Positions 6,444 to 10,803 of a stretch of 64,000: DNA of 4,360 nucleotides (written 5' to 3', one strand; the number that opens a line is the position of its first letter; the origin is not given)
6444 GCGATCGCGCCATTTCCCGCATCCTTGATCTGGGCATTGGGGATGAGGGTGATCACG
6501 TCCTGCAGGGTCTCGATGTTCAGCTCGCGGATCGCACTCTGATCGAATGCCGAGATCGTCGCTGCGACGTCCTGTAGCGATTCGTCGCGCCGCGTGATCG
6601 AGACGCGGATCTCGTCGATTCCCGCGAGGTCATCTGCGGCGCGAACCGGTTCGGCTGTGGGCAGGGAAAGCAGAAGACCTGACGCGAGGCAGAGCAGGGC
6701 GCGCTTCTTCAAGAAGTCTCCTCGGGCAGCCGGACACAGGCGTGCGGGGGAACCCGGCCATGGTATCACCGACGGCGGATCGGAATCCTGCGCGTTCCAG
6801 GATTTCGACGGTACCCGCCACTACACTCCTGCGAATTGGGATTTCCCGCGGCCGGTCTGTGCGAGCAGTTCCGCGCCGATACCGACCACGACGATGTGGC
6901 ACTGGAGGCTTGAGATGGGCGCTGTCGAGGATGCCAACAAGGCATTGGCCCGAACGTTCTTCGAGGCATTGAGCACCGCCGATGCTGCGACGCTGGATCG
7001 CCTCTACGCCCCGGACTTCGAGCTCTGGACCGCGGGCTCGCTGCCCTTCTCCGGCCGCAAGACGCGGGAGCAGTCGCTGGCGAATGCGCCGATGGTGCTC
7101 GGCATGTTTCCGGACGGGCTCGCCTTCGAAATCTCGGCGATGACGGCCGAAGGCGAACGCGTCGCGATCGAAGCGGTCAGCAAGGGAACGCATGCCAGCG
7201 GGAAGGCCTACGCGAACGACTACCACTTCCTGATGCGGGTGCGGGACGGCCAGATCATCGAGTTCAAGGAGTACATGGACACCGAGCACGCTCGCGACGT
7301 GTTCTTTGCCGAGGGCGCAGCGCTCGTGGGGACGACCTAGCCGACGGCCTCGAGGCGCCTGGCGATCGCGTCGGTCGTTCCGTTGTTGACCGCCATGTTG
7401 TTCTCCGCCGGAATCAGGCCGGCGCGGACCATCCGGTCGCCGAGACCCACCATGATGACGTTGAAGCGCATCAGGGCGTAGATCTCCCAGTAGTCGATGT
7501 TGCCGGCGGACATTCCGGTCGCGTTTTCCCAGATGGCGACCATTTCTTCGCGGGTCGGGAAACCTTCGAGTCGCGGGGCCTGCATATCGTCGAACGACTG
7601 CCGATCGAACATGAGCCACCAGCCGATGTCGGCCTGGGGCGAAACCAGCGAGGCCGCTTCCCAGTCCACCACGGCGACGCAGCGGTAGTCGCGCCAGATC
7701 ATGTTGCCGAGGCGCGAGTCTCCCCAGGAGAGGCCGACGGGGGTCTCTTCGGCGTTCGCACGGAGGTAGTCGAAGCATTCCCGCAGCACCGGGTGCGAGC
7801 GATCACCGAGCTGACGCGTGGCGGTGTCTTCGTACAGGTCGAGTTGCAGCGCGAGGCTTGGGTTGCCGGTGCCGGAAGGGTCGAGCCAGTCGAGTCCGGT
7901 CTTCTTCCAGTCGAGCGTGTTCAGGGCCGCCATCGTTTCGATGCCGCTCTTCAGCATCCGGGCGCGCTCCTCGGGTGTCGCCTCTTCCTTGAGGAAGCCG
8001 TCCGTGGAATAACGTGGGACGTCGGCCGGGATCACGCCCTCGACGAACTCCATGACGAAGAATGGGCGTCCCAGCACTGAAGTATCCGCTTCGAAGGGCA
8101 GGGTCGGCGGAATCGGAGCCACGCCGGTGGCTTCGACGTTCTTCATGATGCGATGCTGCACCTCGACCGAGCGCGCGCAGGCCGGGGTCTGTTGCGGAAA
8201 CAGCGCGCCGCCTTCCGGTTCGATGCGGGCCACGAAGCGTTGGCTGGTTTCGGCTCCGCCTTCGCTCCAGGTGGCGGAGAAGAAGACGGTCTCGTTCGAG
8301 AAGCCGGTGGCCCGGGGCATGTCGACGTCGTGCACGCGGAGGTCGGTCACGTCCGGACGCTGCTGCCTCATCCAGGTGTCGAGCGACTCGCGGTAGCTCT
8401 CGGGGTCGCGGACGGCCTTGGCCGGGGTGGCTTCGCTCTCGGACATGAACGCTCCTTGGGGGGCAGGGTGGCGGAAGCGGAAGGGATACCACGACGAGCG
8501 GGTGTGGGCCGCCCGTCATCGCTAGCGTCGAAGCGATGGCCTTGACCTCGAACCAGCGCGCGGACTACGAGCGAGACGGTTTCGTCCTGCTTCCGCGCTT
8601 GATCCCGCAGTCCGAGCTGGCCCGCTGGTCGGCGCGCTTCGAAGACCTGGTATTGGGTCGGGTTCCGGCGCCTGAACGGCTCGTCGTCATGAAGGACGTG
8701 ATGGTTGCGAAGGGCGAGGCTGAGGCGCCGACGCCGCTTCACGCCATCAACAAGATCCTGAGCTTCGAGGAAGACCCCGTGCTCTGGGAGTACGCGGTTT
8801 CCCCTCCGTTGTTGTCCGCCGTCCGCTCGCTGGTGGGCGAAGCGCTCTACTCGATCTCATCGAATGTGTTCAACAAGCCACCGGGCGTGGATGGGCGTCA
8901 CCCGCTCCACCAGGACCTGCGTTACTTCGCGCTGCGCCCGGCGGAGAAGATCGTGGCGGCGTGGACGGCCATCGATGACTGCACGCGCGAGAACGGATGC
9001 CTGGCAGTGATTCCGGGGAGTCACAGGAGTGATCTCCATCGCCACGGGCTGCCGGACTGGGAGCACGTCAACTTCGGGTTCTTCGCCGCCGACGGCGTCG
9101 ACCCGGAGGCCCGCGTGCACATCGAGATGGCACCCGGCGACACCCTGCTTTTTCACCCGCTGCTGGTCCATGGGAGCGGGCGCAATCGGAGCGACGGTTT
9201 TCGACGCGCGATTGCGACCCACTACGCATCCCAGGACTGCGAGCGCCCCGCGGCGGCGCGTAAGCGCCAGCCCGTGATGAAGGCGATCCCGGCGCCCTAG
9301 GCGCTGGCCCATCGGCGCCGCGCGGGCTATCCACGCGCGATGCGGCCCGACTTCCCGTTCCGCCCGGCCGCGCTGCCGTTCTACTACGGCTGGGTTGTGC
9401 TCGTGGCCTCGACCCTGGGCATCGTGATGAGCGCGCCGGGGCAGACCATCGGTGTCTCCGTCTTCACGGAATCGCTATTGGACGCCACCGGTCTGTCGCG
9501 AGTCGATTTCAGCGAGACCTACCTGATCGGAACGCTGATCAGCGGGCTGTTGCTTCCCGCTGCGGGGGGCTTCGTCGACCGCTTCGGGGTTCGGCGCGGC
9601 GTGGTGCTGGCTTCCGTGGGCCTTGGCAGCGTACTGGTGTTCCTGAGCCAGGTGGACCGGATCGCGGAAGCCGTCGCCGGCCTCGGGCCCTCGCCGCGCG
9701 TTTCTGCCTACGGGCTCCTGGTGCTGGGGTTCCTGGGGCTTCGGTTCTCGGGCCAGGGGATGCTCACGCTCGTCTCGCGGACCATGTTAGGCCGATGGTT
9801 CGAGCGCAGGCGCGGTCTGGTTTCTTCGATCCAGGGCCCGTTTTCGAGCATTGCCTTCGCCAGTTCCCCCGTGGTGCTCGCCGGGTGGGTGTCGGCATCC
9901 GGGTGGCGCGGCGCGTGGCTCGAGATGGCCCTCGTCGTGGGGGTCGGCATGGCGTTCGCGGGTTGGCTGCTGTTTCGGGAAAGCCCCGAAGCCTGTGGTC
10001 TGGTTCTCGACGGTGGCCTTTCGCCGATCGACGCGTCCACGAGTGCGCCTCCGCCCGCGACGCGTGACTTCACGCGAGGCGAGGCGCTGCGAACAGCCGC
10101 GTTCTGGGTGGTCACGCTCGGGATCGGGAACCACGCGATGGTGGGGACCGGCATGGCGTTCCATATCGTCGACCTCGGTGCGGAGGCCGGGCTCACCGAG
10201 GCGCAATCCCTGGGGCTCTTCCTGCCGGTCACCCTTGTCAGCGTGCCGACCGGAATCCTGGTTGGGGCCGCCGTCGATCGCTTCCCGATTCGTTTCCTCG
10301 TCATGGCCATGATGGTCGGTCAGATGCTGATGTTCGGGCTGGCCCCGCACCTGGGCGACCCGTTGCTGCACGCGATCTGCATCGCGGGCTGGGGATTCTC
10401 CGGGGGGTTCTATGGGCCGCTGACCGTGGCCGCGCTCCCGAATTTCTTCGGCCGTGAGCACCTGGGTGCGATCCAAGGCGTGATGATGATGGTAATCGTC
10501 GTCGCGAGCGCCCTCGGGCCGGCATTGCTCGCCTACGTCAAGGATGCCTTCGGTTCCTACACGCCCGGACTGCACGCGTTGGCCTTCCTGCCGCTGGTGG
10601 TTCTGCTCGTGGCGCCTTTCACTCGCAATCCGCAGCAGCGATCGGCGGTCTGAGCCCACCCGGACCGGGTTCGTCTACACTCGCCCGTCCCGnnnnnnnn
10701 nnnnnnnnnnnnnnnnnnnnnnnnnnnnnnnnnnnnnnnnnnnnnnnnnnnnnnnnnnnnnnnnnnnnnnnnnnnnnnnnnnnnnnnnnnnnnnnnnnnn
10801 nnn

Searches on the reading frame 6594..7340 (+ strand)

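Call 5: search_protein_families(library=pfam, proteins=[window:6594-7340:+])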
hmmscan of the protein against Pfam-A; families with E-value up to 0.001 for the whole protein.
window:6594-7340:+ (248 aa): 3 families
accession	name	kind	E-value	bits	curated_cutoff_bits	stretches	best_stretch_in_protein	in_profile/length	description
PF12680.13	SnoaL_2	-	3.8e-15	56.8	27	1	120-223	2-101/102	SnoaL-like domain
PF07366.18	SnoaL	-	6.8e-10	39.3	28.4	1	119-229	3-118/126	SnoaL-like polyketide cyclase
PF14534.12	DUF4440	-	3.6e-06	27.8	25.2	1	117-188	3-69/107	Domain of unknown function (DUF4440)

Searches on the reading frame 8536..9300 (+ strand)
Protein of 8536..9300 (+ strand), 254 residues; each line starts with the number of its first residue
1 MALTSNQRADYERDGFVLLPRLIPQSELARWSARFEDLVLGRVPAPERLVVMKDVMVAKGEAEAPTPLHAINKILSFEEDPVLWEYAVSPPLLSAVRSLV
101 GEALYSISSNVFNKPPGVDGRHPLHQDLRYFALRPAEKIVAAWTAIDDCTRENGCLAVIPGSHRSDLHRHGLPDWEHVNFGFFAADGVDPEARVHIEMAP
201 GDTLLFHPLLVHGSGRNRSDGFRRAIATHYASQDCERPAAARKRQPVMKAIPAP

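Call 5: search_protein_families(library=pfam, proteins=[window:8536-9300:+])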
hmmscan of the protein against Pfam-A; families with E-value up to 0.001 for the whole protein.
window:8536-9300:+ (254 aa): 1 family
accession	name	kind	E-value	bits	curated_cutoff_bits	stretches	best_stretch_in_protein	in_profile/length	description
PF05721.19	PhyH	-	3.7e-45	155.2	22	1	11-225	1-213/213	Phytanoyl-CoA dioxygenase (PhyH)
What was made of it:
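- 8536..9300 (+): PhyH-family Fe(II)/2-oxoglutarate dioxygenase. It is probably the first gene of the co-oriented run and lies 39 nt upstream of the MFS gene. Pfam PhyH 155 bits (call 5).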

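Call 7: search_protein_families(library=ncbifam, proteins=[window:8536-9300:+])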
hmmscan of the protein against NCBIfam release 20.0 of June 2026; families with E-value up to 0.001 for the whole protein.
window:8536-9300:+ (254 aa): 4 families
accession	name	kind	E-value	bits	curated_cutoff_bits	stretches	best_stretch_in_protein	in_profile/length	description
TIGR01762.1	chlorin-enz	subfamily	4.4e-10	39.3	226.3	1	86-165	70-159/288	chlorinating enzyme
NF052437.1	MPhHdxlPhnYGIM8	equivalog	3.5e-09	36.5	500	1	3-231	5-214/260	methylphosphonate hydroxylase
NF045813.1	DxPntBtaHylase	equivalog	3.1e-08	33.3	550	1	114-219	126-233/285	1-deoxypentalenic acid 11-beta-hydroxylase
TIGR02408.1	ectoine_ThpD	equivalog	2.6e-07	30.3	336.5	1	2-171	16-177/277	ectoine hydroxylase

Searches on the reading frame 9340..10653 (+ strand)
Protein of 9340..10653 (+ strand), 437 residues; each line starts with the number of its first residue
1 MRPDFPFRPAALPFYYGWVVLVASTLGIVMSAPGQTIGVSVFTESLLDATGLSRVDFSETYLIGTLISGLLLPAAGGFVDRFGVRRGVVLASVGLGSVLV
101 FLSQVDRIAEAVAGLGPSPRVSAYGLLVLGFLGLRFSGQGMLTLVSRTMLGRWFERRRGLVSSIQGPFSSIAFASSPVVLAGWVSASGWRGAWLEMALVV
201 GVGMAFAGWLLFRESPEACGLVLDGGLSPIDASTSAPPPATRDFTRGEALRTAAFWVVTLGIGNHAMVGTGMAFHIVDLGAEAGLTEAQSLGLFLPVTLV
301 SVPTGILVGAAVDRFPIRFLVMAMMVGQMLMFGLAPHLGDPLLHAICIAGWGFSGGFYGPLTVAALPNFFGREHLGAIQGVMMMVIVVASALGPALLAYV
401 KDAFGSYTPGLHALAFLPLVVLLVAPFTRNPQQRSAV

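Call 5: search_protein_families(library=pfam, proteins=[window:9340-10653:+])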
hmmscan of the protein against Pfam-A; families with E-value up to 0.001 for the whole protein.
window:9340-10653:+ (437 aa): 1 family
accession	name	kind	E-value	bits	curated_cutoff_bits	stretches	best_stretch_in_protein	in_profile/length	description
PF07690.21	MFS_1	-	4e-26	92.2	33.4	2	26-394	3-347/347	Major Facilitator Superfamily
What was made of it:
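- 9340..10653 (+): MFS transporter of the oxalate/formate-antiporter / monocarboxylate-transporter type. Pfam MFS_1 (call 5).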

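Call 7: search_protein_families(library=ncbifam, proteins=[window:9340-10653:+])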
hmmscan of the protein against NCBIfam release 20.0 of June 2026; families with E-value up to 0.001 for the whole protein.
window:9340-10653:+ (437 aa): 4 families
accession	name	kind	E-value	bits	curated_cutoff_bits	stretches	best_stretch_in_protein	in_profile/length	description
NF049980.1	SfMCT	equivalog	8.1e-27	93.9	320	1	18-415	2-376/378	L-lactate MFS transporter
TIGR00890.1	2A0111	subfamily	4e-10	39.2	374.85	1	18-408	3-362/377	oxalate/formate antiport family MFS transporter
TIGR00893.1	2A0114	subfamily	1.2e-06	27.7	395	1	57-424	38-394/399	D-galactonate transporter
TIGR04259.1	oxa_formateAnti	equivalog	2.3e-06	26.7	335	1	18-434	2-397/405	oxalate/formate MFS antiporter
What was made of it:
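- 9340..10653 (+): Its best NCBIfam hit is the L-lactate MFS transporter at 94 bits, below the cutoff (call 7).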
